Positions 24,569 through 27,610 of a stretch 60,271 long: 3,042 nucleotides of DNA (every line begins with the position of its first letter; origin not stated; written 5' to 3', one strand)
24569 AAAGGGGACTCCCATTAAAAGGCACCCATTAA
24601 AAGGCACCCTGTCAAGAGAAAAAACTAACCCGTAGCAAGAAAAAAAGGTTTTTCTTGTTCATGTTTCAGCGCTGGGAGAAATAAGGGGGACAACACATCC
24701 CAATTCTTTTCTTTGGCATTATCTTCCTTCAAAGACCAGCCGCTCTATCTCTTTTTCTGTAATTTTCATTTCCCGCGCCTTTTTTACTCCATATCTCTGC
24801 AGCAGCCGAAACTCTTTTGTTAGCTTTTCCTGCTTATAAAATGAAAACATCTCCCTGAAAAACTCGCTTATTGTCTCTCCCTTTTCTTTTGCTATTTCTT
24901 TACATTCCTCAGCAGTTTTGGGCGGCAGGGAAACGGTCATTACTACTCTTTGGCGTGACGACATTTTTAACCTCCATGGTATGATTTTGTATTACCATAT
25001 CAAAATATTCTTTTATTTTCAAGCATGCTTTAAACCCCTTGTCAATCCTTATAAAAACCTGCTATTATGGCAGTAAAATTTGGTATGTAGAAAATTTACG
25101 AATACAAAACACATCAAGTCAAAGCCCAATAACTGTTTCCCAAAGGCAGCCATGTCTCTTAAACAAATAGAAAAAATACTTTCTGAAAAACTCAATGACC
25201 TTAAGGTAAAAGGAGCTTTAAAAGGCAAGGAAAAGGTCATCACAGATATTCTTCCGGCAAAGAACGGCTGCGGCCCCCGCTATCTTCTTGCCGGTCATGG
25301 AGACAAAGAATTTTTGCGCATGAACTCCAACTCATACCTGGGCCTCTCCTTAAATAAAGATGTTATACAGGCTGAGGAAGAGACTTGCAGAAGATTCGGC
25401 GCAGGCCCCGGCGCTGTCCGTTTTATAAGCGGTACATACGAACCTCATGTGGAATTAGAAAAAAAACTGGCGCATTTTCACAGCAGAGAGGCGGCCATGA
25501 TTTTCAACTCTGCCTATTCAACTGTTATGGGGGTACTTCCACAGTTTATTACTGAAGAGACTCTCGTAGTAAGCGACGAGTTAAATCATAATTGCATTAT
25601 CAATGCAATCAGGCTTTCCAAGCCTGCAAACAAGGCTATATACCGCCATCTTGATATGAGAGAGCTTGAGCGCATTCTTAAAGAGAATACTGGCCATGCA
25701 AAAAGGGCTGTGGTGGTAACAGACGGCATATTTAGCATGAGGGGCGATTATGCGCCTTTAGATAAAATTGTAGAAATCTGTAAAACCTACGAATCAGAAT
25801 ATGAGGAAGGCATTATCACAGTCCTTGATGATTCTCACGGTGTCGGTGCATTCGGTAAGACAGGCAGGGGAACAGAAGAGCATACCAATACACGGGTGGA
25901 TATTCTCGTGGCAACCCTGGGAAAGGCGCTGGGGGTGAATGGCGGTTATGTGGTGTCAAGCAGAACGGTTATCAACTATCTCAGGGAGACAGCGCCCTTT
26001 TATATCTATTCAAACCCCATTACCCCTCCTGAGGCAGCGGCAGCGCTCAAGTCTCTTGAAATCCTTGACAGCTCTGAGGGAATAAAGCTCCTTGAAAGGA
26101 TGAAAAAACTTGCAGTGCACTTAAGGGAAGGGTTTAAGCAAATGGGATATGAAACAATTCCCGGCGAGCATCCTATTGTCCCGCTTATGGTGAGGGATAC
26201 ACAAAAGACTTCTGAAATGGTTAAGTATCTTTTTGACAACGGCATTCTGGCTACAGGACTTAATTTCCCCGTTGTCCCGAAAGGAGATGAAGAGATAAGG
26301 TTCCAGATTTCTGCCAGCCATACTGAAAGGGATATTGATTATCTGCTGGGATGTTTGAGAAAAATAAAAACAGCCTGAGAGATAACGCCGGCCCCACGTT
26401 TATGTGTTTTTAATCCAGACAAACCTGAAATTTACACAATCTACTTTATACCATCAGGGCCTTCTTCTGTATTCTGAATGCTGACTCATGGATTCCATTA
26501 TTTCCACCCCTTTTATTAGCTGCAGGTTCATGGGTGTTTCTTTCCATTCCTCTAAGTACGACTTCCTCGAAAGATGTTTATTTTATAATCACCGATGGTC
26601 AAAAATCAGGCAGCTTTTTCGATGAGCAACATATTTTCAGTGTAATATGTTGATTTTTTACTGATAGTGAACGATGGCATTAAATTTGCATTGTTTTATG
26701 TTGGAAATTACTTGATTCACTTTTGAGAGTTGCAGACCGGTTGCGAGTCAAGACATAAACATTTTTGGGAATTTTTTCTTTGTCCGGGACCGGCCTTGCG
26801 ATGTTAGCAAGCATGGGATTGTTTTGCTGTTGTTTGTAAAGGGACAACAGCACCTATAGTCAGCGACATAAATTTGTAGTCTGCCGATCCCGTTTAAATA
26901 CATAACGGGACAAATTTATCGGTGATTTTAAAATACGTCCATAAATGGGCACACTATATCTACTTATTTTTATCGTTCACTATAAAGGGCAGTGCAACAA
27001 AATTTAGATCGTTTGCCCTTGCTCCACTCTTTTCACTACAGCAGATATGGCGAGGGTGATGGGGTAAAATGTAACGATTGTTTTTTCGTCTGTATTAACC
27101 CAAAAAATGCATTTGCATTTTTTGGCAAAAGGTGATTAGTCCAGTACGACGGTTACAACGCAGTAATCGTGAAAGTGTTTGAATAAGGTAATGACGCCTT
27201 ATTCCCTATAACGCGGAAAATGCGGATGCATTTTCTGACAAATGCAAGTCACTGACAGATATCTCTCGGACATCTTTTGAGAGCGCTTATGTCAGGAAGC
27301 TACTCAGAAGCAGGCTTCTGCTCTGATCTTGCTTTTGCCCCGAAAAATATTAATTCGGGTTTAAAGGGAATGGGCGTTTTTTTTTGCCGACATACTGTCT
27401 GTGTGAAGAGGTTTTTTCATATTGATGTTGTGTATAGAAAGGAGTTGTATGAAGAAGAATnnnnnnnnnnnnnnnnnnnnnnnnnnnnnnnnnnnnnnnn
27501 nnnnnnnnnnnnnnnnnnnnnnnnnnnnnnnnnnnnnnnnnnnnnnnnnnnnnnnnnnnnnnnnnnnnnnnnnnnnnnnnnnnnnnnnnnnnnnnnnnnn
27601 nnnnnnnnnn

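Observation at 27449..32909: HAO-family octahaem cytochrome linked to a 16-haem/cytochrome-b quinol module and directly followed by an ammonium transporter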

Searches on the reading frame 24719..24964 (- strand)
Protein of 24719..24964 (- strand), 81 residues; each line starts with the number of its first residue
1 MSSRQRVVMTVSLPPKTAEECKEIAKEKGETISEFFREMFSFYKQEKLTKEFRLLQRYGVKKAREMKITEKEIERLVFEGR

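Call 71: search_protein_families(library=pfam, proteins=[window:24719-24964:-], max_evalue=0.001)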
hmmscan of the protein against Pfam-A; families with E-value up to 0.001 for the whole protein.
window:24719-24964:- (81 aa): 1 family
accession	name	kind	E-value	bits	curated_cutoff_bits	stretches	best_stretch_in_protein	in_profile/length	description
PF01402.27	RHH_1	-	2.4e-05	24.6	20.5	1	10-44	3-37/39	Ribbon-helix-helix protein, copG family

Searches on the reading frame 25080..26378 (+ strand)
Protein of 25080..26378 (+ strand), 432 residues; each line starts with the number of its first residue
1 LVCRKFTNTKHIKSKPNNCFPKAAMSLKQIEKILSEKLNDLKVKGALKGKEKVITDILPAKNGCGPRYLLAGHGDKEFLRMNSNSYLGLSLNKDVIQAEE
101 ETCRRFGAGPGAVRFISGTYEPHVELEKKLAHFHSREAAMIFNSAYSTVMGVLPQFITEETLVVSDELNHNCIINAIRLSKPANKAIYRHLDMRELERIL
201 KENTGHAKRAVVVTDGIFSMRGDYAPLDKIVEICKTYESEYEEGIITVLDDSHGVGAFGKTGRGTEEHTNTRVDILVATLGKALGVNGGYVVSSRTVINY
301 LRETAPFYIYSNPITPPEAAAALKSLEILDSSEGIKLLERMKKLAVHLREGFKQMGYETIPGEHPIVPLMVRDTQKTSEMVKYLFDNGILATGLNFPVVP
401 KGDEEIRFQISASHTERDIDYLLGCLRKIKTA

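Call 4: search_protein_families(library=pfam, proteins=[window:25080-26378:+], max_evalue=0.01)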
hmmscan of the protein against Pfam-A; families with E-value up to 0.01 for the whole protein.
window:25080-26378:+ (432 aa): 1 family
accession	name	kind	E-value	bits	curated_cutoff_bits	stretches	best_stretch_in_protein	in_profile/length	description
PF00155.27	Aminotran_1_2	-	4.2e-47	161.5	19.7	1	77-423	2-358/361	Aminotransferase class I and II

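Call 6: search_protein_families(library=ncbifam, proteins=[window:25080-26378:+], max_evalue=0.01)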
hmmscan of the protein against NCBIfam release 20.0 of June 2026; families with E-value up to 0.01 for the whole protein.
window:25080-26378:+ (432 aa): 11 families
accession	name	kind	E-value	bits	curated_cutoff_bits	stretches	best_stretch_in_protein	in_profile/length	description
NF005394.0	PRK06939.1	equivalog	4.7e-106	354.9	460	1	29-429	4-390/397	glycine C-acetyltransferase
TIGR01825.1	gly_Cac_T_rel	subfamily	1.6e-98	329.9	535.4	1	75-429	32-378/385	BioF/Kbl family PLP-dependent acyltransferase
TIGR00858.1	bioF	equivalog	3.4e-96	322.2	426.45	1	75-424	20-362/365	8-amino-7-oxononanoate synthase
TIGR01822.1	2am3keto_CoA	equivalog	2.2e-92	310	493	1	34-429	5-386/393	glycine C-acetyltransferase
NF047600.1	SerpalmtaseCFB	equivalog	2.5e-77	260.2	640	1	75-429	42-388/395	serine palmitoyltransferase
TIGR01821.1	5aminolev_synth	equivalog_domain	1.4e-76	257.9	338.55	1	79-429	48-393/402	5-aminolevulinate synthase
NF047599.1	SerpalmtaseBetaP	equivalog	3.9e-68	229.9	500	1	75-430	42-390/394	serine palmitoyltransferase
NF047603.1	SerpalmtaseAlphaP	equivalog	1.8e-50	171.8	670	1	78-427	47-390/399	serine palmitoyltransferase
NF005526.0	PRK07179.1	equivalog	1.3e-44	152.4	428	1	70-430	47-396/407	alpha-hydroxyketone-type quorum-sensing autoinducer synthase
NF005697.0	PRK07505.1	subfamily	3.2e-39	134.7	342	1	73-430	45-399/405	hypothetical protein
NF004608.1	PRK05937.1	equivalog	1.7e-26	92.9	399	1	108-428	41-344/366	8-amino-7-oxononanoate synthase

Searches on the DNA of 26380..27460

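Call 72: search_rna_families(source=window, start=26380, end=27460, threshold=evalue, max_evalue=1)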
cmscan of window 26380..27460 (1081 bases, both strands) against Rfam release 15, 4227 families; matches with E-value up to 1: 0.
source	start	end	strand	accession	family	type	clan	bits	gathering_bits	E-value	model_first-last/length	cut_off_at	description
